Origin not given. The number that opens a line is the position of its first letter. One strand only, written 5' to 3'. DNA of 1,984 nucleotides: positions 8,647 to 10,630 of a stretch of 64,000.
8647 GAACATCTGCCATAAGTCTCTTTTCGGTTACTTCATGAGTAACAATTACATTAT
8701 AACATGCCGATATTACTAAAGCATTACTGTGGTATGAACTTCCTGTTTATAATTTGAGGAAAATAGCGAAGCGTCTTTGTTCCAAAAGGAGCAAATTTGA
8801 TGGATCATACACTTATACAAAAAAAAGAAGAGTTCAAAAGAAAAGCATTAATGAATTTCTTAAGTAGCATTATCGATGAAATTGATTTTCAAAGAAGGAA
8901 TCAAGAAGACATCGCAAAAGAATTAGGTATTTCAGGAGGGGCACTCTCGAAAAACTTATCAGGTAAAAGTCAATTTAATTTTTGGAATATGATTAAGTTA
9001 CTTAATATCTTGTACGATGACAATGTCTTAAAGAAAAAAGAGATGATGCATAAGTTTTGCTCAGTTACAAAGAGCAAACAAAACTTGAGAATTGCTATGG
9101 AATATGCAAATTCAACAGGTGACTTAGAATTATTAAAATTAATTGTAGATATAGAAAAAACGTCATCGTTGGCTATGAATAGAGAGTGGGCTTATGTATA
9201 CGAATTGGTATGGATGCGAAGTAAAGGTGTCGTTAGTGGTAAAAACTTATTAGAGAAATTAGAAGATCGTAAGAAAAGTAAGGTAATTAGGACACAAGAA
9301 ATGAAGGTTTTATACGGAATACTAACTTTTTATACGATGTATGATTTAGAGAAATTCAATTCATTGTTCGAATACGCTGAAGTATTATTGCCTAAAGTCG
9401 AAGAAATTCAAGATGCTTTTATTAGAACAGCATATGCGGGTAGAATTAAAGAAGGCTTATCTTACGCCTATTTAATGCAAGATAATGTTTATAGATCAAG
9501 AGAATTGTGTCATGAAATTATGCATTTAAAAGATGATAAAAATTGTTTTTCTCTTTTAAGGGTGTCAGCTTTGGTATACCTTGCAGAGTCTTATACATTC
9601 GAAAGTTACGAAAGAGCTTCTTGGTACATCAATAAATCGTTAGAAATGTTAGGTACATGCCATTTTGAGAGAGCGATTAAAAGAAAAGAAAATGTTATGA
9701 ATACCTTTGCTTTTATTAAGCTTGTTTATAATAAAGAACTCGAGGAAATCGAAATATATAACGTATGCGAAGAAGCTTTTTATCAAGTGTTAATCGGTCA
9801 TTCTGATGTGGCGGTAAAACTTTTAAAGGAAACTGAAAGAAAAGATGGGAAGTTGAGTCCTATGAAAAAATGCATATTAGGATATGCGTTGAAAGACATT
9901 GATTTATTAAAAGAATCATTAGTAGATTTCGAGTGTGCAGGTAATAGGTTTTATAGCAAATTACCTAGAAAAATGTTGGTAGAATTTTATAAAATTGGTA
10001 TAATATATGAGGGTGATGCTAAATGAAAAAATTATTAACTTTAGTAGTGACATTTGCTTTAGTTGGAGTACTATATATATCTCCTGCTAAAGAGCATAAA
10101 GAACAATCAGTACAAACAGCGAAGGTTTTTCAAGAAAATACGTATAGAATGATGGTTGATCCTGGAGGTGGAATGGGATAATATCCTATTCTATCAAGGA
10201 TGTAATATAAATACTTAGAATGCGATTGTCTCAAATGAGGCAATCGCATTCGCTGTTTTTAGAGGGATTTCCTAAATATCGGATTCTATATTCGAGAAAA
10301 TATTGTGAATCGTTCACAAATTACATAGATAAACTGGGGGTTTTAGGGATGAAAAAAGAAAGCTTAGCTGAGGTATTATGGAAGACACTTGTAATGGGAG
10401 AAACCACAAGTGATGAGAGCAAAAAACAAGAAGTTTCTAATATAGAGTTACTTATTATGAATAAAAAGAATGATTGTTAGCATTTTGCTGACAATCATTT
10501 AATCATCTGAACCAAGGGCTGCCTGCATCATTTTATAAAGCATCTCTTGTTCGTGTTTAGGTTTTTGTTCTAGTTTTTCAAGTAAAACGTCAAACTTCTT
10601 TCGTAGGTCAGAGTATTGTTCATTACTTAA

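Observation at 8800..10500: Arbitrium-like AimR-AimP peptide signalling module wired convergently against the cI-like repressor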

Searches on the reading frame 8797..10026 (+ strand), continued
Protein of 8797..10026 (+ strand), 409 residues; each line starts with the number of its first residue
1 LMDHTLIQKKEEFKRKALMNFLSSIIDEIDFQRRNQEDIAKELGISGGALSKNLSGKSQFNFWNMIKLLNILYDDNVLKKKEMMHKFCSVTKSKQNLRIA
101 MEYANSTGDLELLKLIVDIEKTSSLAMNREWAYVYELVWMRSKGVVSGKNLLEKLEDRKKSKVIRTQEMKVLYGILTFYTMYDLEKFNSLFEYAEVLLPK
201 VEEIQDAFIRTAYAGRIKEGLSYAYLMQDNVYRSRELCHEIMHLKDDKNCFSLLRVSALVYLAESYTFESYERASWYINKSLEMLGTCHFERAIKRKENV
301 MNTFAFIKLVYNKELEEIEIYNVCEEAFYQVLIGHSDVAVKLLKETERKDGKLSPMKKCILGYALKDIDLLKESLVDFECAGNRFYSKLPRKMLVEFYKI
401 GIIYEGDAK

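Call 86: get_annotated_region(hit=H43, flank=2500)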
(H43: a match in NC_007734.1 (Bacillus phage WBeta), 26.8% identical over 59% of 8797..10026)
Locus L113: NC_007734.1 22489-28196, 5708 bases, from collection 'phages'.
description: Bacillus phage WBeta, complete genome.
organism: Bacillus phage WBeta (NCBI taxid 2885908)
taxonomy: Viruses; Duplodnaviria; Heunggongvirae; Uroviricota; Caudoviricetes; Wbetavirus; Wbetavirus wbeta
host: Bacillus anthracis; source: induced from B. cereus strain ATCC 11950; parental form of Gamma diagnostic phage; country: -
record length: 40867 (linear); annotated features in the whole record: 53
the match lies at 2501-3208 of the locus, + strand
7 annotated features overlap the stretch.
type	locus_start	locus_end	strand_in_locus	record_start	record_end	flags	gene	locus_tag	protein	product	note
CDS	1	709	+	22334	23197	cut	-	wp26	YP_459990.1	HTH DNA binding protein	-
CDS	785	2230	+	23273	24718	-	-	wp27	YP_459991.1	integrase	-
CDS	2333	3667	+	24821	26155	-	-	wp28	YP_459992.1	transcriptional regulator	-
CDS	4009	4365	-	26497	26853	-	-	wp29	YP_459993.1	transcriptional regulator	-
CDS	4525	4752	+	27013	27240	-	-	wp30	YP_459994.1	helix-turn-helix transcriptional regulator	-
CDS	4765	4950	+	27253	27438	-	-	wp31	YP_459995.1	hypothetical protein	-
CDS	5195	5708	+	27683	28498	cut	-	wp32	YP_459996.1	anti-repressor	-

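Call 87: get_annotated_region(hit=H15, flank=2500)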
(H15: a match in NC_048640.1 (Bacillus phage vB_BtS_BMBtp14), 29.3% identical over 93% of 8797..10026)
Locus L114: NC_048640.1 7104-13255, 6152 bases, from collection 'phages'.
description: Bacillus phage vB_BtS_BMBtp14, complete genome.
organism: Bacillus phage vB_BtS_BMBtp14 (NCBI taxid 1868826)
taxonomy: Viruses; Duplodnaviria; Heunggongvirae; Uroviricota; Caudoviricetes; Skryabinvirinae; Bembunaquatrovirus; Bembunaquatrovirus BMBtp14
host: Bacillus thuringiensis BGSC 4AJ1; source: -; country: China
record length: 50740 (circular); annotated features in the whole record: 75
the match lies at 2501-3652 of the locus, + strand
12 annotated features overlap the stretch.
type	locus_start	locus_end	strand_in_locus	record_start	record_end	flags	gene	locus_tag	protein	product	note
CDS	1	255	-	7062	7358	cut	-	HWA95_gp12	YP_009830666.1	hypothetical protein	-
CDS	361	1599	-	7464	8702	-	-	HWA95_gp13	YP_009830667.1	DnaD-like helicase loader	-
CDS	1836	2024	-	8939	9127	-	-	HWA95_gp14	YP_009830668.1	hypothetical protein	-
CDS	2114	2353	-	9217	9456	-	-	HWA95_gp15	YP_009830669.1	hypothetical protein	-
CDS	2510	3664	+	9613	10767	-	-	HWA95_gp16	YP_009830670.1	transcriptional regulator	-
CDS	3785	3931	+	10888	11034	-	-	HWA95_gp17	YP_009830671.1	hypothetical protein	-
CDS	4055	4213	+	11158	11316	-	-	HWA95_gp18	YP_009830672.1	hypothetical protein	-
CDS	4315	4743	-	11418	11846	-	-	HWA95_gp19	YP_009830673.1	helix-turn-helix domain-containing protein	-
CDS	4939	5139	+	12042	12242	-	-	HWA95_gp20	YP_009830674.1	transcriptional repressor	-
CDS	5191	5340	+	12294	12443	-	-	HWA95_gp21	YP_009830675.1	hypothetical protein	-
CDS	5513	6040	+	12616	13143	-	-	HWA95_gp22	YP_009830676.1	Holliday junction resolvase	-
CDS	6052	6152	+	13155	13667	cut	-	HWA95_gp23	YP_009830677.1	hypothetical protein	-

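Call 88: get_annotated_region(hit=H24, flank=2500)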
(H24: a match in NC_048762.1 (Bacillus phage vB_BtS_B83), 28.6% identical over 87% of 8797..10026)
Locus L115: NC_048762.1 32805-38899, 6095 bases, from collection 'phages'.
description: Bacillus phage vB_BtS_B83, complete genome.
organism: Bacillus phage vB_BtS_B83 (NCBI taxid 2565501)
taxonomy: Viruses; Duplodnaviria; Heunggongvirae; Uroviricota; Caudoviricetes; Skryabinvirinae; Pushchinovirus; Pushchinovirus B83
host: Bacillus thuringiensis VKM B-83; source: -; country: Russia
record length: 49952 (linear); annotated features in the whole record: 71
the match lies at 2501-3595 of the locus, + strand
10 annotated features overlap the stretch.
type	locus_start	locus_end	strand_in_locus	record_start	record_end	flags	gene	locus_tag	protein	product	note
CDS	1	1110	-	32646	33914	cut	-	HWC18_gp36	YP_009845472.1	replication protein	-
CDS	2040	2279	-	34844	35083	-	-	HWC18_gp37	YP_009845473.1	XRE-family transcriptional regulator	-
CDS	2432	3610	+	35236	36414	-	-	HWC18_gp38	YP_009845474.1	transcriptional regulator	-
CDS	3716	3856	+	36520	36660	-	-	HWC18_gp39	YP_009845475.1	hypothetical protein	-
CDS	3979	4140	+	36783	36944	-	-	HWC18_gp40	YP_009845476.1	hypothetical protein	-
CDS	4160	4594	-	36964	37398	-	-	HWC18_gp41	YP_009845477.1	helix-turn-helix domain-containing protein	-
CDS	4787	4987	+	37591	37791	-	-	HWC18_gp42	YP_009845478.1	helix-turn-helix domain-containing protein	-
CDS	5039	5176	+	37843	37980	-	-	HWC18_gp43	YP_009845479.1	hypothetical protein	-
CDS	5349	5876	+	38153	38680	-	-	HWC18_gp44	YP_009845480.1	Holliday junction resolvase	-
CDS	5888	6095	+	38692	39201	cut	-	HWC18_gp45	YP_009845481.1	hypothetical protein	-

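Call 89: get_annotated_region(hit=H20, flank=2500)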
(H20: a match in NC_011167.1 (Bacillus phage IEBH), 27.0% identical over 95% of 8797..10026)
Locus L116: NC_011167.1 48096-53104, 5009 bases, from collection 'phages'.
description: Bacillus phage IEBH, complete genome.
organism: Bacillus phage IEBH (NCBI taxid 2884422)
taxonomy: Viruses; Duplodnaviria; Heunggongvirae; Uroviricota; Caudoviricetes; Cecivirus; Cecivirus IEBH
host: Bacillus thuringiensis; source: -; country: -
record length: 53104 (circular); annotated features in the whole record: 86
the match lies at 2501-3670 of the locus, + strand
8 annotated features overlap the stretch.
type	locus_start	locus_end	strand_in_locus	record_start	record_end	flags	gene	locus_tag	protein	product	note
CDS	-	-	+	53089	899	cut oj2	-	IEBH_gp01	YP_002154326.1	DUF3102 domain-containing protein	-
CDS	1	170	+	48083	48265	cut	-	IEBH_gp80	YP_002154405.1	ABC transporter, permease protein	-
CDS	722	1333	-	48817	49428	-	-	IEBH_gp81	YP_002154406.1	DUF4352 domain-containing protein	-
CDS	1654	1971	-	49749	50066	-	-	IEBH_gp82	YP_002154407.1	transcriptional repressor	HTH-XRE superfamily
CDS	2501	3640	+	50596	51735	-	-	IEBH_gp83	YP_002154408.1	transcriptional regulator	potential repressor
CDS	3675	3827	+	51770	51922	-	-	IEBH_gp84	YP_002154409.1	hypothetical protein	-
CDS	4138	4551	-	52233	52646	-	-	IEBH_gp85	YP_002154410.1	transcriptional regulator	HTH-XRE superfamily; potential repressor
CDS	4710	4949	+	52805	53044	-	-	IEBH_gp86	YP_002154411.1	helix-turn-helix domain-containing protein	HTH-XRE superfamily; potential repressor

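Call 90: get_annotated_region(hit=H29, flank=2500)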
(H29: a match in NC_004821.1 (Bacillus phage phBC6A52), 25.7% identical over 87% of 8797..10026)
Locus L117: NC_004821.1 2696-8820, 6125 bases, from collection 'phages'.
description: Bacillus prophage phBC6A52, complete genome.
organism: Bacillus phage phBC6A52 (NCBI taxid 225726)
taxonomy: Viruses; Duplodnaviria; Heunggongvirae; Uroviricota; Caudoviricetes
host: Bacillus cereus; source: -; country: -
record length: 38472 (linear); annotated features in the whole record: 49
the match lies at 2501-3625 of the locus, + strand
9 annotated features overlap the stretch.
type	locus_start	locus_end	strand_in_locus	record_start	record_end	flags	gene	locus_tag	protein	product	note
CDS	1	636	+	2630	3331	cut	-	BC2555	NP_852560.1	hypothetical protein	-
CDS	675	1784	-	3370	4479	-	-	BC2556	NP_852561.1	DNA integration/recombination/invertion protein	-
CDS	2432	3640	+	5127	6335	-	-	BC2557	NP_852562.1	helix-turn-helix protein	-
CDS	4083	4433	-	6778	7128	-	-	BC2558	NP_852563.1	Transcriptional regulator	-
CDS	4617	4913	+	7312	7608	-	-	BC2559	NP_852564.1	hypothetical protein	-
CDS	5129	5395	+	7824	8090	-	-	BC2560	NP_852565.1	hypothetical protein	-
CDS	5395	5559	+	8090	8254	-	-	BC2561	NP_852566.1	hypothetical protein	-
CDS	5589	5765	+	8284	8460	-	-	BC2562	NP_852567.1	hypothetical protein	-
CDS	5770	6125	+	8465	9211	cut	-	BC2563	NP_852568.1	replication protein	-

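Call 91: get_annotated_region(hit=H36, flank=2500)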
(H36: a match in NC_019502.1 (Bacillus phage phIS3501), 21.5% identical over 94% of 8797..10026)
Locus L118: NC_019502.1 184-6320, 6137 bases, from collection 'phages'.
description: Bacillus phage phIS3501, complete genome.
organism: Bacillus phage phIS3501 (NCBI taxid 1124578)
taxonomy: Viruses; Duplodnaviria; Heunggongvirae; Uroviricota; Caudoviricetes; Camtrevirus; Camtrevirus S3501
host: Bacillus thuringiensis var. israelensis ATCC 35646; source: -; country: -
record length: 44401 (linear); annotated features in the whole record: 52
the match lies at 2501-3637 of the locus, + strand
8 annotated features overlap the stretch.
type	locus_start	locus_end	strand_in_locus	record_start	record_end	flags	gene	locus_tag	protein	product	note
CDS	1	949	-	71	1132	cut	-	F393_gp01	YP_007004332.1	integrase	-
tRNA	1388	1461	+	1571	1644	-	-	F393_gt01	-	tRNA-Met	-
CDS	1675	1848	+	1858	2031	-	-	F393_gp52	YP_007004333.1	hypothetical protein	-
CDS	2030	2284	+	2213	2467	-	-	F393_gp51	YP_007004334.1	hypothetical protein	-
CDS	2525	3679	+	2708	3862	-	-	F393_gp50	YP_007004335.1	transcriptional regulator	-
CDS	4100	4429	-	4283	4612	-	-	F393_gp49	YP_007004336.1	transcriptional regulator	-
CDS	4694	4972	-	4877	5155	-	-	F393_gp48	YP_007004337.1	PspC domain protein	putative transcription regulator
CDS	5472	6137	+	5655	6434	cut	-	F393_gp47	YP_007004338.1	anti-repressor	-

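Call 92: get_annotated_region(hit=H31, flank=2500)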
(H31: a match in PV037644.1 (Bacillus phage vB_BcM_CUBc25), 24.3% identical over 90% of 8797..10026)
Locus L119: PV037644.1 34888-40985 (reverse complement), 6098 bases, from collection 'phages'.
description: Bacillus phage vB_BcM_CUBc25, complete genome.
organism: Bacillus phage vB_BcM_CUBc25 (NCBI taxid 3401961)
taxonomy: Viruses; Duplodnaviria; Heunggongvirae; Uroviricota; Caudoviricetes
host: Bacillus cereus; source: food; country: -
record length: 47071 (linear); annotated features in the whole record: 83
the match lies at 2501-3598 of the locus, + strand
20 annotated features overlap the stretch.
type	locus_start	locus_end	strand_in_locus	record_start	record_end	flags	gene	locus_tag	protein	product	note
CDS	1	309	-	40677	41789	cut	-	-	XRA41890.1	replication initiator protein A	-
CDS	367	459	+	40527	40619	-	-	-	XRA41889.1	hypothetical protein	-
CDS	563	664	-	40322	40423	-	-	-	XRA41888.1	hypothetical protein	-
CDS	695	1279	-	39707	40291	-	-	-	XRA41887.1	hypothetical protein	-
CDS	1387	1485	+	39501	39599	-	-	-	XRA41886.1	hypothetical protein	-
CDS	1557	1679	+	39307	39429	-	-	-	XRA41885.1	hypothetical protein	-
CDS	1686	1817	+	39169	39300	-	-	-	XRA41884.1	hypothetical protein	-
CDS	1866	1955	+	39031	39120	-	-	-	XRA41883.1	hypothetical protein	-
CDS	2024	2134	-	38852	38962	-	-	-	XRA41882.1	hypothetical protein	-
CDS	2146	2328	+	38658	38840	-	-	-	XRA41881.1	ribonuclease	-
CDS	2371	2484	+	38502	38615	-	-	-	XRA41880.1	hypothetical protein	-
CDS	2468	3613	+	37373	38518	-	-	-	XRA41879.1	AimR family lysis-lysogeny pheromone receptor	-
CDS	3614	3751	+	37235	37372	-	-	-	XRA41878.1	hypothetical protein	-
CDS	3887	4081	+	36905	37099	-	-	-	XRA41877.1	hypothetical protein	-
CDS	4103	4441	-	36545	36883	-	-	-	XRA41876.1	helix-turn-helix transcription regulator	-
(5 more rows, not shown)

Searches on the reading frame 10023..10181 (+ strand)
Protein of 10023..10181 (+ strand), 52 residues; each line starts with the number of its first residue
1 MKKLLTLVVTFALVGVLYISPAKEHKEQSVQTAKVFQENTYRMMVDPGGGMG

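Call 3: search_protein_families(library=pfam, proteins=[window:10023-10181:+], max_evalue=0.1)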
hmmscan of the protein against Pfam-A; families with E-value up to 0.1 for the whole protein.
window:10023-10181:+ (52 aa): 0 families

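Call 4: search_protein_families(library=phrogs, proteins=[window:10023-10181:+], max_evalue=0.1)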
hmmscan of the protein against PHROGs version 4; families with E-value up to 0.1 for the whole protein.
window:10023-10181:+ (52 aa): 1 family
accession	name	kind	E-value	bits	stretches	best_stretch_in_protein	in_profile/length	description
phrog_2682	-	unknown function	6.2e-21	76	1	1-52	1-52/52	-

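Call 42: search_protein_families(library=ncbifam, proteins=[window:10023-10181:+], max_evalue=0.01)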
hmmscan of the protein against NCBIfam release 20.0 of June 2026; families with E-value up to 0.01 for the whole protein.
window:10023-10181:+ (52 aa): 0 families

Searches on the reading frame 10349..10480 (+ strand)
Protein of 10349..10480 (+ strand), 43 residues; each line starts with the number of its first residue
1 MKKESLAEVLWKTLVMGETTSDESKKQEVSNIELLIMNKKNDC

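Call 3: search_protein_families(library=pfam, proteins=[window:10349-10480:+], max_evalue=0.1)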
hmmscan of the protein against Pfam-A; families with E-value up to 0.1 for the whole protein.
window:10349-10480:+ (43 aa): 0 families

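Call 4: search_protein_families(library=phrogs, proteins=[window:10349-10480:+], max_evalue=0.1)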
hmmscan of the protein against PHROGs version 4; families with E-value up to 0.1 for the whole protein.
window:10349-10480:+ (43 aa): 1 family
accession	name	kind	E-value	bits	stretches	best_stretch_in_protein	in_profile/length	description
phrog_12565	-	unknown function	4e-23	82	1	1-43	12-54/54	-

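Call 42: search_protein_families(library=ncbifam, proteins=[window:10349-10480:+], max_evalue=0.01)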
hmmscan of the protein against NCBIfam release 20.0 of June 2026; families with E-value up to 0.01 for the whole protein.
window:10349-10480:+ (43 aa): 0 families

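Call 48: search_dna_similar(query=window:10349-10480:+, collection=phages, mode=protein, max_evalue=0.01, max_rows=30)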
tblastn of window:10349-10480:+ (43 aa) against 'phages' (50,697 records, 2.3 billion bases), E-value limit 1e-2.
No match.

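Call 50: find_homologous_proteins(query=window:10349-10480:+, max_evalue=0.001)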
Query window:10349-10480:+ (43 aa): 16 proteins with E <= 0.001 among 16 candidates.
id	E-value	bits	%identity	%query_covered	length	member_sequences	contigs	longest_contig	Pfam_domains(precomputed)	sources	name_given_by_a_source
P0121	2.5e-18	80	98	100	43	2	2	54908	-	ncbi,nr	ncbi:hypothetical protein P4408_14480 [Bacillus thuringiensis]|nr:hypothetical protein [Bacillus thu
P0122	4.5e-18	80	98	100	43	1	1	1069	-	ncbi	ncbi:hypothetical protein ACT4UL_06290 [Bacillus sp. HC-TM]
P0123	1.5e-17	78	98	100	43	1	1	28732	-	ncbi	ncbi:hypothetical protein ACIQF3_28355 [Bacillus thuringiensis]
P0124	1.8e-16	75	86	100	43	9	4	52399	-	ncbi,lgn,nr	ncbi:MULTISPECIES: hypothetical protein [Bacillus cereus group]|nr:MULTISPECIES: hypothetical protei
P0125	7.2e-16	73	91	100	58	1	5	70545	-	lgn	-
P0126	2.0e-15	72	88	100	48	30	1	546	-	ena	-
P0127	3.3e-15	71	88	100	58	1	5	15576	-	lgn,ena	-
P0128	3.4e-15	71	88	100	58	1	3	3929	-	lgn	-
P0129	3.8e-15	71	88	100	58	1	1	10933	-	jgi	jgi:hypothetical protein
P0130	3.8e-15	71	88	100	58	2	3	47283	-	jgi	-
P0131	3.9e-15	71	86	100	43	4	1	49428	-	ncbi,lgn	ncbi:TPA: hypothetical protein ACSPJ7_005465 [Bacillus cereus]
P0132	5.3e-15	70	88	100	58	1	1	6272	-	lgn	-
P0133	5.4e-15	70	88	100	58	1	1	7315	-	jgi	-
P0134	4.4e-14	67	84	100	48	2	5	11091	-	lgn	-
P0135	6.1e-14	67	81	100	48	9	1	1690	-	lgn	-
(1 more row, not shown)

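Call 54: find_encoding_contigs(protein=P0124, flank=3500, max_places=4)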
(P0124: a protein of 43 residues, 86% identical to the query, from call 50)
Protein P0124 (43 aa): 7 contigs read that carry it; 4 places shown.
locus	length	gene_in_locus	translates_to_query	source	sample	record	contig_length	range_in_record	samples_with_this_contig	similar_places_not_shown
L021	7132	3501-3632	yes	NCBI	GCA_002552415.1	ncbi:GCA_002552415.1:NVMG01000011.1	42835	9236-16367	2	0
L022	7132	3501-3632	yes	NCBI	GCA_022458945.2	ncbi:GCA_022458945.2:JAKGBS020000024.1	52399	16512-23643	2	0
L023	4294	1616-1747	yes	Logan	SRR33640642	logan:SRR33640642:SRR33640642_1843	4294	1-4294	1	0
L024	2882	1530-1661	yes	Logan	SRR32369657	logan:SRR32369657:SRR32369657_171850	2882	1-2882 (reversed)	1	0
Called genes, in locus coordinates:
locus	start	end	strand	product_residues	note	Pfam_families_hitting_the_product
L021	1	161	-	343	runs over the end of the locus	PF13730:HTH_36 (faint), PF07261:DnaB_2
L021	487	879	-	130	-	PF13273:DUF4064 (weak)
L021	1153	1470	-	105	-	PF12844:HTH_19, PF13560:HTH_31 (weak), PF01381:HTH_3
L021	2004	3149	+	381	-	PF22871:AimR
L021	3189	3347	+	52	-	-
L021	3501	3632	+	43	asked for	-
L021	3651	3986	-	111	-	PF12844:HTH_19, PF13560:HTH_31 (weak), PF01381:HTH_3, PF13443:HTH_26 (weak)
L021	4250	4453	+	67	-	PF13443:HTH_26 (weak), PF01381:HTH_3 (weak)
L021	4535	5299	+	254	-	PF02498:Bro-N, PF03374:ANT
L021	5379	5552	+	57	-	-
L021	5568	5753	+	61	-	-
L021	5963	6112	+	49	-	-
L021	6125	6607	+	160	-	PF05565:Sipho_Gp157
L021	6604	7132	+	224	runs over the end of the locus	PF04404:ERF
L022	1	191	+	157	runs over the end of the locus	PF14472:DUF4429, PF09851:SHOCT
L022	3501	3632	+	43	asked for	-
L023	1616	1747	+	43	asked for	-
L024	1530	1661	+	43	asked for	-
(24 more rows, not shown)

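Call 55: find_encoding_contigs(protein=P0125, flank=3500, max_places=4)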
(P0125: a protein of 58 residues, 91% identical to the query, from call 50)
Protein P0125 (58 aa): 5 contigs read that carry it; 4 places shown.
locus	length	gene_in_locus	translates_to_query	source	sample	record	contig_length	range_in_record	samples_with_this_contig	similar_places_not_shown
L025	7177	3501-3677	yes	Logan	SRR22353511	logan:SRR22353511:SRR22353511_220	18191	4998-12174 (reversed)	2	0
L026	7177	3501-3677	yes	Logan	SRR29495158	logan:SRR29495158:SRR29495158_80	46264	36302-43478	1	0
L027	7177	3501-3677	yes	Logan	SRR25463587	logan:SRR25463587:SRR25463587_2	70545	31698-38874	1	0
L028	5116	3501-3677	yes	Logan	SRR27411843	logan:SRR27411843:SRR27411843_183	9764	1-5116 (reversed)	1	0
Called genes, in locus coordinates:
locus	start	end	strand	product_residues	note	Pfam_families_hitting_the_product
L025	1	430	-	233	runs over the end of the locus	PF04203:Sortase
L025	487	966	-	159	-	PF05901:Excalibur, PF00746:Gram_pos_anchor (weak)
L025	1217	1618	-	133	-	PF12844:HTH_19, PF13560:HTH_31, PF01381:HTH_3, PF13443:HTH_26 (weak)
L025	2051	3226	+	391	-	PF22871:AimR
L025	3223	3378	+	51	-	-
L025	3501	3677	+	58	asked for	-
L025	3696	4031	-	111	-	PF12844:HTH_19, PF13560:HTH_31, PF01381:HTH_3, PF13443:HTH_26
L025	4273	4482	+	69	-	PF04545:Sigma70_r4 (weak), PF12844:HTH_19, PF13560:HTH_31, PF01381:HTH_3, PF13443:HTH_26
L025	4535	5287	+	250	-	PF09669:Phage_pRha, PF10552:ORF6C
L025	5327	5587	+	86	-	-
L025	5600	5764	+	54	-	-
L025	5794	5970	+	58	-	-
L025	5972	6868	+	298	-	-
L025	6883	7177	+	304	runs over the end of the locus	PF01695:IstB_IS21 (faint)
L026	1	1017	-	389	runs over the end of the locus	PF14657:Arm-DNA-bind_4, PF14659:Phage_int_SAM_3, PF00589:Phage_integrase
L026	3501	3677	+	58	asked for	-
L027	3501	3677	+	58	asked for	-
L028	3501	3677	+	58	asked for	-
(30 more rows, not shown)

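Call 56: find_encoding_contigs(protein=P0131, flank=3500, max_places=3)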
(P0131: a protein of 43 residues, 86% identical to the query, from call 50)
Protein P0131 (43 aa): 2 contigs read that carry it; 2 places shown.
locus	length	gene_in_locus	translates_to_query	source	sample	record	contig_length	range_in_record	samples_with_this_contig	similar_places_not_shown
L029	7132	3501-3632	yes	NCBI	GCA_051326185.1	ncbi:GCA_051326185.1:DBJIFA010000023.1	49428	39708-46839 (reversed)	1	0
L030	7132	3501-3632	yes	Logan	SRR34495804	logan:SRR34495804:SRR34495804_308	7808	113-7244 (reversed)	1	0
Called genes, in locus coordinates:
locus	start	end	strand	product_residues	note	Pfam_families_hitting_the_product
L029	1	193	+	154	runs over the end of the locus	PF14472:DUF4429, PF09851:SHOCT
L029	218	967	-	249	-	-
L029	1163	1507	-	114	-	PF13560:HTH_31, PF01381:HTH_3, PF12844:HTH_19, PF13413:HTH_25 (faint), PF13443:HTH_26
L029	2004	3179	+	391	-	PF22871:AimR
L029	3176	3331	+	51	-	-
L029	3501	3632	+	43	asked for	-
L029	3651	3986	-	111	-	PF12844:HTH_19, PF13560:HTH_31 (weak), PF01381:HTH_3, PF13443:HTH_26 (weak)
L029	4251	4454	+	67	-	PF01381:HTH_3 (weak)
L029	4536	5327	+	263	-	PF02498:Bro-N, PF03374:ANT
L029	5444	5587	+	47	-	-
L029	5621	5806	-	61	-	-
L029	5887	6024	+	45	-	-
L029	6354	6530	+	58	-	-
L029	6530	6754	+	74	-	-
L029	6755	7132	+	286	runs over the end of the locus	-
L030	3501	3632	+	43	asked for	-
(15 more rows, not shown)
